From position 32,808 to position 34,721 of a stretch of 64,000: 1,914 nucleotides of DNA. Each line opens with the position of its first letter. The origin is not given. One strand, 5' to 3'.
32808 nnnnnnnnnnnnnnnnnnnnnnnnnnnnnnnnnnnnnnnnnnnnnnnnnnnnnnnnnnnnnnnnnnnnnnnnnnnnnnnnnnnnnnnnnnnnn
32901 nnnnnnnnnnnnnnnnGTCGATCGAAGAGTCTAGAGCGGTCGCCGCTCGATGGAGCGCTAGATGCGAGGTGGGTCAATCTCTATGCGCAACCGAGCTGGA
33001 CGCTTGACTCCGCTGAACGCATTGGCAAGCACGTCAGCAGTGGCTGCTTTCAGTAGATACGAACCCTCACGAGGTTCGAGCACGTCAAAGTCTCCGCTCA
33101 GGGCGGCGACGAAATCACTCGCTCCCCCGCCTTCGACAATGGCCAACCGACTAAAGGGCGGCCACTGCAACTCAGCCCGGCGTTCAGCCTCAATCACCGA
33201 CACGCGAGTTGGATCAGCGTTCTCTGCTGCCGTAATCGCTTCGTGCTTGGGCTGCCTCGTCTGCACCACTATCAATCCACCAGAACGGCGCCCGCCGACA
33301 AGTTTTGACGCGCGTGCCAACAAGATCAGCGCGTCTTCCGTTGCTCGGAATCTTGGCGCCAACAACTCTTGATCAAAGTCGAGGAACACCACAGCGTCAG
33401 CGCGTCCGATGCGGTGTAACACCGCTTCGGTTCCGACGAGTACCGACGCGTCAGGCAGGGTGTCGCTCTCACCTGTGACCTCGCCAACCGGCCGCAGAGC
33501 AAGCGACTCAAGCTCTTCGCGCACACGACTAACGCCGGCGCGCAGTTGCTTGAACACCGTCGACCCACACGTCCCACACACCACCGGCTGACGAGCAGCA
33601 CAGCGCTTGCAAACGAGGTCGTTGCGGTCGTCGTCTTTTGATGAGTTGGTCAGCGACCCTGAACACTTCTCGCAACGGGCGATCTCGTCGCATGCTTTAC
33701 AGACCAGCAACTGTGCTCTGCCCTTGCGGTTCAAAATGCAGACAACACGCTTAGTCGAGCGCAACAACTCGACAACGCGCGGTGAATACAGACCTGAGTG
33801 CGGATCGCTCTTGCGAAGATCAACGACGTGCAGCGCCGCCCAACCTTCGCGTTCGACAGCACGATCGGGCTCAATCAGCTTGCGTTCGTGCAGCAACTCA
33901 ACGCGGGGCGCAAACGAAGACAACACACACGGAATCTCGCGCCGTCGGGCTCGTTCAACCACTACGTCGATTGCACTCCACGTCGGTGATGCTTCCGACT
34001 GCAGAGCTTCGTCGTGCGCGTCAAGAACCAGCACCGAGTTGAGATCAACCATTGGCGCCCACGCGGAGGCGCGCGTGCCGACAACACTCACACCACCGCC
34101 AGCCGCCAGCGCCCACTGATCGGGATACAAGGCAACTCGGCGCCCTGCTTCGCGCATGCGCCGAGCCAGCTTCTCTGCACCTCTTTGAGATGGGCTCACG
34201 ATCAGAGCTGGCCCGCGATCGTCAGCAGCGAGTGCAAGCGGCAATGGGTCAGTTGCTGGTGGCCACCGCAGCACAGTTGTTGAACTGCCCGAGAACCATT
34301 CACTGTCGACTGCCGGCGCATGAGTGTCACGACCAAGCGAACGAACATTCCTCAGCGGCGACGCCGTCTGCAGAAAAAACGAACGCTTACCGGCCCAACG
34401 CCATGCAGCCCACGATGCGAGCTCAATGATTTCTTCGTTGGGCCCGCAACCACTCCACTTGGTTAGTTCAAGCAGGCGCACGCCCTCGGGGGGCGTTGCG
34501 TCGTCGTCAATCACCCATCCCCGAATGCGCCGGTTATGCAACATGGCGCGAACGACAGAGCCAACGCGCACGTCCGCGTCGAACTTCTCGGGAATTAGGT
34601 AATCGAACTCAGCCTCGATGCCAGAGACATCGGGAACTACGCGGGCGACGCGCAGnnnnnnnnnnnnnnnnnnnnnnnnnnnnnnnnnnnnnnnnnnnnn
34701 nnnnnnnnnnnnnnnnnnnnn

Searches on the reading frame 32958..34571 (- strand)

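Call 32: search_protein_families(library=pfam, proteins=[window:32958-34571:-], max_evalue=0.00001)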
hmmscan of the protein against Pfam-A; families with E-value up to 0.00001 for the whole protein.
window:32958-34571:- (537 aa): 0 families

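Call 42: search_protein_families(library=phrogs, proteins=[window:32958-34571:-], max_evalue=0.01)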
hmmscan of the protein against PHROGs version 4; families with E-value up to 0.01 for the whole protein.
window:32958-34571:- (537 aa): 0 families

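Call 60: search_protein_families(library=ncbifam, proteins=[window:32958-34571:-], max_evalue=0.01)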
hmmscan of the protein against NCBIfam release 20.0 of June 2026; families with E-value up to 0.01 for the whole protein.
window:32958-34571:- (537 aa): 14 families
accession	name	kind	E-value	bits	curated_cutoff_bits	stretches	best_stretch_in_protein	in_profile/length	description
TIGR00595.1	priA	equivalog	2.1e-39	135.5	230.35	1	162-480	79-423/509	replication restart helicase PriA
NF004066.1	PRK05580.1-3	equivalog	3.4e-37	128.1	813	1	151-480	341-698/788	primosomal protein N'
NF004067.0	PRK05580.1-4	equivalog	2.2e-35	122.2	763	1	151-480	292-645/737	primosomal protein N'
NF004070.0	PRK05580.2-2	equivalog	1.8e-31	109.1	921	1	153-478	289-641/729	primosomal protein N'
NF004065.0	PRK05580.1-1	equivalog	4.6e-30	104.5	858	1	161-480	297-639/731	primosomal protein N'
NF011452.0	PRK14873.1-2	equivalog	1e-26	93.4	980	2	276-485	409-620/708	primosomal protein N'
NF004071.0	PRK05580.2-3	equivalog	2.3e-26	92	1105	1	153-478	294-646/735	primosomal protein N'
NF011455.0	PRK14873.1-5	equivalog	4.7e-25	87.9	969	2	268-485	365-590/675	primosomal protein N'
NF004069.0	PRK05580.2-1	equivalog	5.5e-24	84.5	767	2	163-356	209-398/612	primosomal protein N'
NF004068.0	PRK05580.1-5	equivalog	2.3e-23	82.2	1249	1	156-473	354-698/795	primosomal protein N'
NF011453.0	PRK14873.1-3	equivalog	2.7e-22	78.7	812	1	163-482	255-579/653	primosome assembly protein PriA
NF011454.0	PRK14873.1-4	equivalog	1.1e-20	73.6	951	1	157-484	222-567/651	primosomal protein N'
NF004072.0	PRK05580.2-4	equivalog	3e-18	65.5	1030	1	163-356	220-423/648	primosomal protein N'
NF011451.0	PRK14873.1-1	equivalog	1.5e-06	26.8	1147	1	276-481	448-664/764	primosome assembly protein PriA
